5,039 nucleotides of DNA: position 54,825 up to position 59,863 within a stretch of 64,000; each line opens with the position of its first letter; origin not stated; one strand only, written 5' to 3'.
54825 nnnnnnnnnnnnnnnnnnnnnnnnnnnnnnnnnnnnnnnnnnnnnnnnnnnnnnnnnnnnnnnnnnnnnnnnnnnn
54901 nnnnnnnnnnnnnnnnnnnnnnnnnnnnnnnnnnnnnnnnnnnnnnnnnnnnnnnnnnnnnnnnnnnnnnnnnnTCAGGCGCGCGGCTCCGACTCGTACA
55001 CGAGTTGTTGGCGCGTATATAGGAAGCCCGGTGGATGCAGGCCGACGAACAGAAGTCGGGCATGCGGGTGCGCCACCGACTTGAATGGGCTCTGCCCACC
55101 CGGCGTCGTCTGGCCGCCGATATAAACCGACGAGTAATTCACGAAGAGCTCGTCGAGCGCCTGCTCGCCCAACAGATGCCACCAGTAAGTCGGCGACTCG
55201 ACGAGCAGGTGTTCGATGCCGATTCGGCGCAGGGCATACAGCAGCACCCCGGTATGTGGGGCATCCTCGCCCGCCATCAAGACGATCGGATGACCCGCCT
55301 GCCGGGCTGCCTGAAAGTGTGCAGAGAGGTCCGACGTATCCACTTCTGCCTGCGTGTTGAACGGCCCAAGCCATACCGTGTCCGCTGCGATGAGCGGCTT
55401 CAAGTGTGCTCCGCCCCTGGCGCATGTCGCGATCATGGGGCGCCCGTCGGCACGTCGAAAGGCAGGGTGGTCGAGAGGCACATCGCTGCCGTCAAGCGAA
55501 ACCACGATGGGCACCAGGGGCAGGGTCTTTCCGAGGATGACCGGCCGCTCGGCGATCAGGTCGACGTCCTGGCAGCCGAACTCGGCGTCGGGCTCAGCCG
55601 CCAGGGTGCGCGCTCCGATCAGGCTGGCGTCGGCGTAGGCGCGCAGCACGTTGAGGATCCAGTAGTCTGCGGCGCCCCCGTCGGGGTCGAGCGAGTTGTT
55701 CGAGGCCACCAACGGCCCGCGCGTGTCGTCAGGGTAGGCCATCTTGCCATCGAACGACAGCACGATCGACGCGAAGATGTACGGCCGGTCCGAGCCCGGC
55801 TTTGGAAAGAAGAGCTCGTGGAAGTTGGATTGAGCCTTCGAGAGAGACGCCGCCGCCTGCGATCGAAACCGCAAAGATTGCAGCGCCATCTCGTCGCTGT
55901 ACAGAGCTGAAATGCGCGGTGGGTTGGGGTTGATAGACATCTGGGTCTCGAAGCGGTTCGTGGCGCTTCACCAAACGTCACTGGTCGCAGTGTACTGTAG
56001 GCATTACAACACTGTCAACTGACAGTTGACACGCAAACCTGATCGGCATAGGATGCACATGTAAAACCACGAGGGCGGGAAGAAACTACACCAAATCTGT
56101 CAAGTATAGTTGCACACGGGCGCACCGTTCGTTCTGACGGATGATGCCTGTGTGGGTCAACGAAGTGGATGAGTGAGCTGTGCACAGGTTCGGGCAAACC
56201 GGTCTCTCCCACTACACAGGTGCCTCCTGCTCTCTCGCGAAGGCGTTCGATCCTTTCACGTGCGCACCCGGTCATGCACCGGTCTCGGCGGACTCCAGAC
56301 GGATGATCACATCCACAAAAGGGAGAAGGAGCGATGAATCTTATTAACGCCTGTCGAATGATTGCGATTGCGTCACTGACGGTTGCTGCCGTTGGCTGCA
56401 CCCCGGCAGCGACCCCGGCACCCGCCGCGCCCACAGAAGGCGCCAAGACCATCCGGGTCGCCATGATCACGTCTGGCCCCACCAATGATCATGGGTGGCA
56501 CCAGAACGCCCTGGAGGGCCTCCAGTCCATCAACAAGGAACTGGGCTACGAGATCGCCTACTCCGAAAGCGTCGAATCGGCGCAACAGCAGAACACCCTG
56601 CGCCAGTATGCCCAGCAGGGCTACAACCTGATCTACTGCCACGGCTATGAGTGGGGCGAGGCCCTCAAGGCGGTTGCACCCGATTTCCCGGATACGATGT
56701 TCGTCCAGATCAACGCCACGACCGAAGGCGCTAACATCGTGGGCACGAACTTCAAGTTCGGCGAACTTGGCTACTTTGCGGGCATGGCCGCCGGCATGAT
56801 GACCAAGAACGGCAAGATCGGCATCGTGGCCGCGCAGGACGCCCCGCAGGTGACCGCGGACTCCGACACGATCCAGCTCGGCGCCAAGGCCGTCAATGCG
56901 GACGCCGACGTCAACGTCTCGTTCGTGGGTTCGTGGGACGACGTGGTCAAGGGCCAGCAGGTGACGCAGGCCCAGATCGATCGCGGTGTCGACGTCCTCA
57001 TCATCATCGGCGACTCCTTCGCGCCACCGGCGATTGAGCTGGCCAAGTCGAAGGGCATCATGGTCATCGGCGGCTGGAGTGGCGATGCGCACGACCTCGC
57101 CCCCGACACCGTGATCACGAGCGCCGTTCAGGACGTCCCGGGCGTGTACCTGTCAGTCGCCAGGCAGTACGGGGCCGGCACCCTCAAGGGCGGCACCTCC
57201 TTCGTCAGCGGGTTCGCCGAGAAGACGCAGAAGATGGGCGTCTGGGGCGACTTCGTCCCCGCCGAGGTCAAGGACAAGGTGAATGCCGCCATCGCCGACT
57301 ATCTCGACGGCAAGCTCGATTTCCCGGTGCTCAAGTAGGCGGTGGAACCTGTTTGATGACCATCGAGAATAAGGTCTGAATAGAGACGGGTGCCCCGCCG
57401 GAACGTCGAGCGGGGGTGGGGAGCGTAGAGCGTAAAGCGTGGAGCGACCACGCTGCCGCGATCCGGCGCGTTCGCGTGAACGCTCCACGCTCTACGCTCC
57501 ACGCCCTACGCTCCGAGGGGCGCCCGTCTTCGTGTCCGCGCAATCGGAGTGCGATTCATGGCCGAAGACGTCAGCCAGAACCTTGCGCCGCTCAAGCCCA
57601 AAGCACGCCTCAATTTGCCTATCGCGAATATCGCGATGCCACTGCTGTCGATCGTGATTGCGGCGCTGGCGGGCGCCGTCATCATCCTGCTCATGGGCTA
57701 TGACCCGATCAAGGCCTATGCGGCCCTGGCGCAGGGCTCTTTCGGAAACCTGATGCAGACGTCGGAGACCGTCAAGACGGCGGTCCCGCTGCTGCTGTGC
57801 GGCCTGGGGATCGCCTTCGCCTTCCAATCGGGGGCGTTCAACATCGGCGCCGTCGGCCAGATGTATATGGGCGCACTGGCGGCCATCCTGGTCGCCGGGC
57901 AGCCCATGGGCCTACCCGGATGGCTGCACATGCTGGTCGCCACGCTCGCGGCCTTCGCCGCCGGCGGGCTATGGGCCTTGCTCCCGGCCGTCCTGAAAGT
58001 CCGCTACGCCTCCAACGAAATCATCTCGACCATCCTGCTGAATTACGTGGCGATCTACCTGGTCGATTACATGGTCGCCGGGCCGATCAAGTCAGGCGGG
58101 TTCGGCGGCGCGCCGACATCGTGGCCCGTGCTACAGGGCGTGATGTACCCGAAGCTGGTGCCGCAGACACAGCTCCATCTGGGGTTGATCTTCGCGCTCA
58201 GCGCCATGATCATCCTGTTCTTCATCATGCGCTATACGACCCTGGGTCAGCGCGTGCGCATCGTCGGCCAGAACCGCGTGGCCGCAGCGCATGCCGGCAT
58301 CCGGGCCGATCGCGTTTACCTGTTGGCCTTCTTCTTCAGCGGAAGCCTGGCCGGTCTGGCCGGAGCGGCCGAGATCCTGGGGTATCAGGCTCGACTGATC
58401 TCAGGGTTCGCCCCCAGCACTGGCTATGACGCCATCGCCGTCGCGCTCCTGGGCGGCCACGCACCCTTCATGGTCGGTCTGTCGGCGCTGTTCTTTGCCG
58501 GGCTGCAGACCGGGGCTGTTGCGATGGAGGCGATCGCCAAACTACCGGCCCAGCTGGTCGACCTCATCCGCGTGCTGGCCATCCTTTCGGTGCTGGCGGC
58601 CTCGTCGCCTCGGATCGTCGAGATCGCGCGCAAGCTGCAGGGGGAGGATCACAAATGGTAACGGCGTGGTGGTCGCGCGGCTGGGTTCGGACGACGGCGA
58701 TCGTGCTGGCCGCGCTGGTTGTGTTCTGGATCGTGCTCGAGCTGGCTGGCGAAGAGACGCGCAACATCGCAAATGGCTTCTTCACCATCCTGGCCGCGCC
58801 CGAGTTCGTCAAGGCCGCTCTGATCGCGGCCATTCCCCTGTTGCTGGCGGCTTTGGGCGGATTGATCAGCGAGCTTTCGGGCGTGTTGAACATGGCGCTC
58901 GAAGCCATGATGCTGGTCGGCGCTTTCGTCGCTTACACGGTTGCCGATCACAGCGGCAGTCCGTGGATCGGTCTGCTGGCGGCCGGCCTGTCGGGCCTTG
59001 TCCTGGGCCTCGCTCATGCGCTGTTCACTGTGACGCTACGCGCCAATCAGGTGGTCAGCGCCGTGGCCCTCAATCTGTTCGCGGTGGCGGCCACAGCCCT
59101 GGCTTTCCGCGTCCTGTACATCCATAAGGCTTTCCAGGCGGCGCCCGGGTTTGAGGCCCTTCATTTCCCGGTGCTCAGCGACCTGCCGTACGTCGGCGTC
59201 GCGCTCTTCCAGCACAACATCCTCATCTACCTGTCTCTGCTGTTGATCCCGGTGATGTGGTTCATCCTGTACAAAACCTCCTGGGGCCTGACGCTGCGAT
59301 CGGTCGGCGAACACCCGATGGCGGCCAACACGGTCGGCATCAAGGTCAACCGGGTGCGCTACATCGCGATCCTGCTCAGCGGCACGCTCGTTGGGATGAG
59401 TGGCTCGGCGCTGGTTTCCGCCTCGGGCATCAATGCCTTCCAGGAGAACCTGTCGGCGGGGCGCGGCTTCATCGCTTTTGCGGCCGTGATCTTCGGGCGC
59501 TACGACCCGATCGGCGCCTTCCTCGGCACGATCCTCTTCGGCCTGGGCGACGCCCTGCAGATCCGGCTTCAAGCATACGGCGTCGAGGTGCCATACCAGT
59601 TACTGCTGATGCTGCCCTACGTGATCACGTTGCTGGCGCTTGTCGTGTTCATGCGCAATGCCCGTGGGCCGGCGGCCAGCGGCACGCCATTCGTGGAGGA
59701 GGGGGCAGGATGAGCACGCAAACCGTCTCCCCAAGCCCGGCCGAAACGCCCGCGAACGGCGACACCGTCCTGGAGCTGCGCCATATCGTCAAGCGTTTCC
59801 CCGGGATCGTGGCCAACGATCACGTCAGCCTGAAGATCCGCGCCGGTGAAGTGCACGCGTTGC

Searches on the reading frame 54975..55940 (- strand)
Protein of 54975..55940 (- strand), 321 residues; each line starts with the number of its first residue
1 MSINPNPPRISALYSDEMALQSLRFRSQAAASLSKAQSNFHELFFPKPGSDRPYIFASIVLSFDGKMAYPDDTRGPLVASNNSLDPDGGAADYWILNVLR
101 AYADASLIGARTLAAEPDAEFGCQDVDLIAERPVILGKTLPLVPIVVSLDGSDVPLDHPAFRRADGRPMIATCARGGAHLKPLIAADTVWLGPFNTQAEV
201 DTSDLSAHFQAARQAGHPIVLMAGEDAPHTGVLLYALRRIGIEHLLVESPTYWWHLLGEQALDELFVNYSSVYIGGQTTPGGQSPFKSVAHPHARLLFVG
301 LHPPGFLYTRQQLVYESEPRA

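Call 11: search_protein_families(library=pfam, proteins=[window:54975-55940:-], max_evalue=0.001)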
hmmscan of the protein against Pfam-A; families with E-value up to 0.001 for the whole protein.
window:54975-55940:- (321 aa): 1 family
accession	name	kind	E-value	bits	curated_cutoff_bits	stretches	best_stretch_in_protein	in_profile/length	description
PF01872.23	RibD_C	-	7.4e-08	32.9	24.1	1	53-292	1-181/197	RibD C-terminal domain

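Call 12: search_protein_families(library=ncbifam, proteins=[window:54975-55940:-], max_evalue=0.00001)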
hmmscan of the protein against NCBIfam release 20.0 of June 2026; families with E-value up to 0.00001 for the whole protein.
window:54975-55940:- (321 aa): 1 family
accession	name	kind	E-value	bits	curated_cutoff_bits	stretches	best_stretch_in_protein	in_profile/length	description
NF010663.0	PRK14059.1-1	equivalog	5.8e-07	29.1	184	0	88-179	52-140/253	pyrimidine reductase family protein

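Call 52: search_solved_structures(query=window:54975-55940:-, max_evalue=1)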
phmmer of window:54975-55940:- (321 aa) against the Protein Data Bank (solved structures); distinct sequences matched with E-value up to 1: 6.
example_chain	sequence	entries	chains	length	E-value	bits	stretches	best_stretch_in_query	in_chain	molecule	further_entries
5xux_A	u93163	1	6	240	3.7e-08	36.2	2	49-172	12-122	Conserved protein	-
5xv5_A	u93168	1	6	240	3.7e-08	36.2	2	49-172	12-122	Conserved protein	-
5xv0_A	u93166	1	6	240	1.5e-07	34.2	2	49-172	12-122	Conserved protein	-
5xv2_A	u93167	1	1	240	2.8e-07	33.3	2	49-172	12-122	Conserved protein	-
4xrb_A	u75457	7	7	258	0.17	14.3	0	211-310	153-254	RV2671 | riboflavin biosynthesis protein RibD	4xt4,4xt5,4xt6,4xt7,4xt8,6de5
9no2_B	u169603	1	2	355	0.2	14.1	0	32-74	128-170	Riboflavin biosynthesis protein RibD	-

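Call 78: find_homologous_proteins(query=window:54975-55940:-, max_evalue=0.00001)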
Query window:54975-55940:- (321 aa): 72 proteins with E <= 0.00001 among 5395 candidates.
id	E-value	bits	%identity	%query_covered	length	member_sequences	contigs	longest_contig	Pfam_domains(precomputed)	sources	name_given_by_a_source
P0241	1.7e-213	726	99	100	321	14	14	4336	PF01872.23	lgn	-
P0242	4.0e-180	616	84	100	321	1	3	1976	PF01872.23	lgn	-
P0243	6.7e-177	606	84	100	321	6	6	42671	PF01872.23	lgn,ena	-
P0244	8.2e-174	595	81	100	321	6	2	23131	PF01872.23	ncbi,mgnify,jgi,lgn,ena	mgnify:CR=1 FL=1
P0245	1.8e-158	545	75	99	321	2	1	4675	PF01872.23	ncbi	-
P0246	1.3e-135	470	67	97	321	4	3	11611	PF01872.23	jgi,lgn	jgi:riboflavin biosynthesis pyrimidine reductase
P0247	1.5e-123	430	62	99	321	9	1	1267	-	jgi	-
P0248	1.2e-121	424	61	99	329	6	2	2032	PF01872.23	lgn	-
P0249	4.2e-120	419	60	98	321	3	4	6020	-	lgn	-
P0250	6.6e-119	415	62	96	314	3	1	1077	PF01872.23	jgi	jgi:riboflavin biosynthesis pyrimidine reductase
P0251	3.4e-117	409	60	100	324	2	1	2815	PF01872.23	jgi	jgi:riboflavin biosynthesis pyrimidine reductase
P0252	2.3e-100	354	53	96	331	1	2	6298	PF01872.23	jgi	jgi:riboflavin biosynthesis pyrimidine reductase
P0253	1.3e-99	352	51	96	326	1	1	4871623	PF01872.23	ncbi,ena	-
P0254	4.7e-99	350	53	96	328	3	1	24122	PF01872.23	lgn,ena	-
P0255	2.5e-97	344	51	95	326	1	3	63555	PF01872.23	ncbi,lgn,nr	ncbi:MAG: dihydrofolate reductase family protein [Anaerolineaceae bacterium]|nr:dihydrofolate reduct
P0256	9.6e-96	339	50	96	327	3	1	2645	PF01872.23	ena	-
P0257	3.9e-95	337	51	97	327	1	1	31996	PF01872.23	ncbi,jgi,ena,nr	ncbi:MAG TPA: dihydrofolate reductase family protein [Anaerolineales bacterium]|nr:dihydrofolate red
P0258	4.0e-95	337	52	94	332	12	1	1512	PF01872.23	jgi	jgi:riboflavin biosynthesis pyrimidine reductase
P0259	5.3e-95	336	50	97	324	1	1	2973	PF01872.23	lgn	-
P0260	5.4e-95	336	50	97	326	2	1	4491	PF01872.23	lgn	-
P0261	5.6e-95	336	50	95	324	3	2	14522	PF01872.23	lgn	-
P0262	1.2e-94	335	51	94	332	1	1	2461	PF01872.23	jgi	jgi:riboflavin biosynthesis pyrimidine reductase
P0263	2.7e-94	334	50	96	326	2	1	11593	PF01872.23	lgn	-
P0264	9.0e-94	332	50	96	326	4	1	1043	PF01872.23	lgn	-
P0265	1.6e-93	332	49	96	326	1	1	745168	PF01872.23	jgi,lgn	jgi:riboflavin biosynthesis pyrimidine reductase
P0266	2.1e-93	331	50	94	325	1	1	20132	PF01872.23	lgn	-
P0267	1.2e-91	325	49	96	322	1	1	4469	PF01872.23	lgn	-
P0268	2.2e-91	325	51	96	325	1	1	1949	PF01872.23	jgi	jgi:riboflavin biosynthesis pyrimidine reductase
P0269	2.2e-91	325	51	94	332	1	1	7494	PF01872.23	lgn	-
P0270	3.5e-91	324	48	96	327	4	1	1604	PF01872.23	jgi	jgi:riboflavin biosynthesis pyrimidine reductase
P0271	4.0e-91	324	48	97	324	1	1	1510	PF01872.23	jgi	-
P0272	4.4e-91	324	51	94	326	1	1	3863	PF01872.23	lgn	-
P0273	5.7e-91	323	50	96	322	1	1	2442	PF01872.23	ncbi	-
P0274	1.1e-90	322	50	96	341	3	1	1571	PF01872.23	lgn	-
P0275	2.7e-90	321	48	96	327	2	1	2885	PF01872.23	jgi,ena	-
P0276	6.6e-90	320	49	96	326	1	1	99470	PF01872.23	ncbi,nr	ncbi:MAG: dihydrofolate reductase family protein [Anaerolineaceae bacterium]|nr:dihydrofolate reduct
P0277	8.6e-90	319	48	96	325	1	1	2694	PF01872.23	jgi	jgi:riboflavin biosynthesis pyrimidine reductase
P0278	1.8e-82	295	47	96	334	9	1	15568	PF01872.23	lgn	-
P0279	1.0e-74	270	49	83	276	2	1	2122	PF01872.23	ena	-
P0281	8.1e-72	260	43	97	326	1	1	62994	PF01872.23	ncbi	-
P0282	5.5e-71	258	45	97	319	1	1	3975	PF01872.23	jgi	jgi:riboflavin biosynthesis pyrimidine reductase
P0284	1.5e-68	250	45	96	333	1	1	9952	PF01872.23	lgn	-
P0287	1.7e-65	240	42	96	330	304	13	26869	PF01872.23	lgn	-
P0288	2.6e-65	239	40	88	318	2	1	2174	PF01872.23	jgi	jgi:riboflavin biosynthesis pyrimidine reductase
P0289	2.1e-64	236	42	96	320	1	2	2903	PF01872.23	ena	-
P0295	7.5e-55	205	36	98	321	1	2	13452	PF01872.23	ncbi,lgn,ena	-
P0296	7.8e-55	204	41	88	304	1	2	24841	PF01872.23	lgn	-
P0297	5.4e-54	202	42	89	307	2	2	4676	PF01872.23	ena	-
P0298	7.8e-54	201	40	98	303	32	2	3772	PF01872.23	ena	-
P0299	9.1e-54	201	40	88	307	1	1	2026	PF01872.23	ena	-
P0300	7.7e-53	198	40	97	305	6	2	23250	PF01872.23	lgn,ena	-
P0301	1.6e-52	197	41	85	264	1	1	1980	PF01872.23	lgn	-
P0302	4.6e-51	192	39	95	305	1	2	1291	PF01872.23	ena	-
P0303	5.5e-50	189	37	96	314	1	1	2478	PF01872.23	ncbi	-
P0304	5.8e-49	185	33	96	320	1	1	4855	PF01872.23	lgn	-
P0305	2.1e-47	180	36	96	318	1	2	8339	PF01872.23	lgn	-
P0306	6.9e-45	172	35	96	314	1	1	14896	PF01872.23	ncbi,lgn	-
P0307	6.9e-45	172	40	86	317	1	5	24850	PF01872.23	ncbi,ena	-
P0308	2.1e-40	157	33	97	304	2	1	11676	PF01872.23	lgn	-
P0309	1.1e-37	148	37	85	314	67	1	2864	PF01872.23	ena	-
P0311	4.6e-33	133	32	85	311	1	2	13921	PF01872.23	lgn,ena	-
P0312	2.8e-32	130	34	85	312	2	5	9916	PF01872.23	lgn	-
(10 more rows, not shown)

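Call 88: predict_structure(alignment_id=A2)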
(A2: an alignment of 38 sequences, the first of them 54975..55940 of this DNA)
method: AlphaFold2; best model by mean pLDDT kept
length: 321 residues; sequences in the alignment: 38
mean_pLDDT: 93.4   pTM: 0.92
mean pLDDT of the five models: 93.4, 93.4, 92.9, 92.3, 92.1
residues with pLDDT >= 90: 275; 70-90: 37; 50-70: 4; < 50: 5
segments of 3 or more residues with pLDDT < 50: 318-321
pLDDT, mean of each block of 10 residues (from residue 1): 74 98 98 96 97 97 94 88 94 95 97 86 93 97 94 94 89 98 96 98 97 95 95 98 96 93 97 92 90 97 96 77 37
secondary structure, 60 per line:
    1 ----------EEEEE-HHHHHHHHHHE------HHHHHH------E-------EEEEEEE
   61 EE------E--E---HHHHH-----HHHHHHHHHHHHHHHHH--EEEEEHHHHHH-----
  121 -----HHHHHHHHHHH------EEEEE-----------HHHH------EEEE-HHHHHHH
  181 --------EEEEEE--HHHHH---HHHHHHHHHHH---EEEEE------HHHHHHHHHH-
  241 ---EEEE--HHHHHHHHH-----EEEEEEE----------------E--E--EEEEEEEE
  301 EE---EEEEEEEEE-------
elements in order: E11-15 H17-26 H34-39 E54-62 H76-80 H86-102 E105-109 H110-115 H126-136 E143-147 H159-162 E169-172 H174-180 E189-194 H197-201 H205-215 E219-223 H230-239 E244-247 H250-258 E264-270 E293-302 E306-314

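Call 91: fold_search(model_id=the predicted structure, library=pdb)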
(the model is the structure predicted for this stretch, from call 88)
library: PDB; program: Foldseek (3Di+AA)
matches with E <= 10: 1267; with E <= 0.001: 281
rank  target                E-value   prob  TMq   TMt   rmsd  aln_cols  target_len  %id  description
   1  5xv0_A                2.0e-14  1.00  0.57  0.75   5.9       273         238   20  Crystal structure of Rib7 mutant D33N from Methanosarcina mazei (released 2018-07-04)
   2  5xux_A                2.5e-14  1.00  0.61  0.80   4.1       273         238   20  Crystal structure of Rib7 from Methanosarcina mazei (released 2018-07-04)
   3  5xv5_A                2.8e-14  1.00  0.57  0.77   5.8       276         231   21  Crystal structure of Rib7 mutant S88E from Methanosarcina mazei (released 2018-07-04)
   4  5xv0_F                3.0e-14  1.00  0.57  0.75   5.7       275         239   20  Crystal structure of Rib7 mutant D33N from Methanosarcina mazei (released 2018-07-04)
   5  5xv5_F                3.0e-14  1.00  0.56  0.77   5.7       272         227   20  Crystal structure of Rib7 mutant S88E from Methanosarcina mazei (released 2018-07-04)
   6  5xux_D                1.1e-13  1.00  0.59  0.82   4.5       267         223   21  Crystal structure of Rib7 from Methanosarcina mazei (released 2018-07-04)
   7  5xv5_D                1.1e-13  1.00  0.56  0.77   5.7       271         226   20  Crystal structure of Rib7 mutant S88E from Methanosarcina mazei (released 2018-07-04)
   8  5xv0_B                1.3e-13  1.00  0.55  0.77   5.8       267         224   20  Crystal structure of Rib7 mutant D33N from Methanosarcina mazei (released 2018-07-04)
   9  5xv5_B                1.9e-13  1.00  0.56  0.78   5.5       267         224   20  Crystal structure of Rib7 mutant S88E from Methanosarcina mazei (released 2018-07-04)
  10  5xv2                  1.9e-13  1.00  0.55  0.76   5.8       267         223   20  Crystal structure of Rib7 mutant D33A from Methanosarcina mazei (released 2018-07-04)
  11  5xv0_D                2.3e-13  1.00  0.55  0.77   5.4       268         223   20  Crystal structure of Rib7 mutant D33N from Methanosarcina mazei (released 2018-07-04)
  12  5xux_B                2.4e-13  1.00  0.57  0.79   5.0       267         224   20  Crystal structure of Rib7 from Methanosarcina mazei (released 2018-07-04)
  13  5xux_C                4.0e-13  1.00  0.57  0.80   4.9       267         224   20  Crystal structure of Rib7 from Methanosarcina mazei (released 2018-07-04)
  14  5xv5_C                4.2e-13  1.00  0.55  0.77   5.7       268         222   20  Crystal structure of Rib7 mutant S88E from Methanosarcina mazei (released 2018-07-04)
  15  6p8c_A                5.4e-13  1.00  0.51  0.74   5.6       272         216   18  2,5-diamino-6-(ribosylamino)-4(3H)-pyrimidinone 5'-phosphate reductase (MthRED) from Methanothermobacter thermautotrop (released 2020-06-10)
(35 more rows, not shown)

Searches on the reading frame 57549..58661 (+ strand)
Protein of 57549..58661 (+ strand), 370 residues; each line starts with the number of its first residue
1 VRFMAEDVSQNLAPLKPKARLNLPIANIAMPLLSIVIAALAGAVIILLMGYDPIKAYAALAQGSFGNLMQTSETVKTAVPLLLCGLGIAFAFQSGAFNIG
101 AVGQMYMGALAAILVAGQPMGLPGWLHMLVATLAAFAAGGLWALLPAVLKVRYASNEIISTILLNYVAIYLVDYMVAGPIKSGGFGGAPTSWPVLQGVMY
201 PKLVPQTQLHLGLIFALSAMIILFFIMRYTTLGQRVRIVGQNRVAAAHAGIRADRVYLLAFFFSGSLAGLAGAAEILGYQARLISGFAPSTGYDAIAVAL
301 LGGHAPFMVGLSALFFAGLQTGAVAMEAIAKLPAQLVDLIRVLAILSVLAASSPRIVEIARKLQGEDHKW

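Call 11: search_protein_families(library=pfam, proteins=[window:57549-58661:+], max_evalue=0.001)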
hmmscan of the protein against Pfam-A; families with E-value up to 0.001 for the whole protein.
window:57549-58661:+ (370 aa): 1 family
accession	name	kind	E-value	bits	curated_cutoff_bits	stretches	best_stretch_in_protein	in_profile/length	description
PF02653.21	BPD_transp_2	-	3.2e-40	138.4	26.8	1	76-346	7-266/269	Branched-chain amino acid transport system / permease component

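Call 12: search_protein_families(library=ncbifam, proteins=[window:57549-58661:+], max_evalue=0.00001)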
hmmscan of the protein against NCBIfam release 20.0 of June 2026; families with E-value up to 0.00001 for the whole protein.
window:57549-58661:+ (370 aa): 5 families
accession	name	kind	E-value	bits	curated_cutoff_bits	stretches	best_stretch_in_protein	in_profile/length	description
NF047929.1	ABC_B6_perm_2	equivalog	8.5e-46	156.6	400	1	28-349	3-322/337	putative B6 ABC transporter permease subunit 2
NF047928.1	ABC_B6_perm_1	equivalog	5.1e-12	45.5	465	1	74-350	17-290/311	putative B6 ABC transporter permease subunit 1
TIGR03409.1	urea_trans_UrtB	equivalog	1.6e-10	41.1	250.3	1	74-346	7-278/291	urea ABC transporter permease subunit UrtB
NF007252.0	PRK09699.1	equivalog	1.7e-07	30.9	396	1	211-314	178-279/326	D-allose ABC transporter permease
NF040906.3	GguB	equivalog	2.5e-06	27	450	1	216-305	230-319/375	multiple monosaccharide ABC transporter permease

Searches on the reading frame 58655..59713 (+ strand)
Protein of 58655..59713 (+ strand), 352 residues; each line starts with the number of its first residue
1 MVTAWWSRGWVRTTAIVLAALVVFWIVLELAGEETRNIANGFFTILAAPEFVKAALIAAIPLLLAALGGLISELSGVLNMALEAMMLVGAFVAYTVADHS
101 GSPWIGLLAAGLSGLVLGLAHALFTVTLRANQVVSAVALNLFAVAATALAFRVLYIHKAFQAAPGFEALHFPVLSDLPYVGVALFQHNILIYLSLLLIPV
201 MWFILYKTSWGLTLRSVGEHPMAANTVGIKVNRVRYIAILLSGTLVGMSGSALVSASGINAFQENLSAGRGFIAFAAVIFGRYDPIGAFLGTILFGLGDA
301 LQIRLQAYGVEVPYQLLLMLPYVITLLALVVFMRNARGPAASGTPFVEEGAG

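Call 25: search_protein_families(library=pfam, proteins=[window:58655-59713:+], max_evalue=0.00001)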
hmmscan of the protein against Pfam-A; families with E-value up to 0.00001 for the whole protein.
window:58655-59713:+ (352 aa): 1 family
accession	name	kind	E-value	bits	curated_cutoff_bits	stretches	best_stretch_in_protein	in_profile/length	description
PF02653.21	BPD_transp_2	-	3.6e-35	121.8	26.8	1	55-327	5-267/269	Branched-chain amino acid transport system / permease component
